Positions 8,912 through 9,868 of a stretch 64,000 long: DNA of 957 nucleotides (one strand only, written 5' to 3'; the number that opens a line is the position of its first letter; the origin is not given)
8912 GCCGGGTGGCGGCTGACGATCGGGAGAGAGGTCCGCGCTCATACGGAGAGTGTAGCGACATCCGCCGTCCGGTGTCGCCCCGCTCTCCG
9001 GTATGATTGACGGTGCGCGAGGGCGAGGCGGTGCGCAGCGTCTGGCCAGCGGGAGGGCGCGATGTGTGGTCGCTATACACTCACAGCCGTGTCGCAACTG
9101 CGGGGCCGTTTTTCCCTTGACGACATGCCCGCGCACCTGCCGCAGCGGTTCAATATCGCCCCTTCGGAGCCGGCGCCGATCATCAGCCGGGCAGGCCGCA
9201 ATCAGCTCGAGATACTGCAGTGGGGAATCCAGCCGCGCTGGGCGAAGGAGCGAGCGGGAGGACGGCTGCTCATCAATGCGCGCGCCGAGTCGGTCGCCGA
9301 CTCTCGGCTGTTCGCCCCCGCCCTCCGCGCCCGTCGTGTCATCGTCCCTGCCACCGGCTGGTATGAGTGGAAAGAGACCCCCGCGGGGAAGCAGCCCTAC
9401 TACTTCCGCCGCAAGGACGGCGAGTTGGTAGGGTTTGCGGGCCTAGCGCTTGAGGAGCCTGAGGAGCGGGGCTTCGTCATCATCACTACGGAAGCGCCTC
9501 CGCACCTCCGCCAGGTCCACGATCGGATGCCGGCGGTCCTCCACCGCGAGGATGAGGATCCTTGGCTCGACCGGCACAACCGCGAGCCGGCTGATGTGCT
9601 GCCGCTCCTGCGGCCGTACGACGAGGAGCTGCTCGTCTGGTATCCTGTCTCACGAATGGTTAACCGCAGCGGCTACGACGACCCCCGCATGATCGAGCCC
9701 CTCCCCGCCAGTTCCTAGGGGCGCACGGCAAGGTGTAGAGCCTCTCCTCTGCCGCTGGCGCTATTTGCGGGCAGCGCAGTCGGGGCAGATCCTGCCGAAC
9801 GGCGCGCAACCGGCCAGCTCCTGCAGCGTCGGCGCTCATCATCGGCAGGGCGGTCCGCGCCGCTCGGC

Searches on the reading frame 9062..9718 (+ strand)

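Call 32: search_protein_families(library=pfam, proteins=[window:9062-9718:+], max_evalue=0.00001)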
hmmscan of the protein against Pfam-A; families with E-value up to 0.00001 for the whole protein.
window:9062-9718:+ (218 aa): 1 family
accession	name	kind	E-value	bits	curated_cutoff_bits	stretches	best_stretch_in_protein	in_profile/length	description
PF02586.19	SRAP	-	8.7e-62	208.9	27.1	1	1-202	1-213/214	SOS response associated peptidase (SRAP)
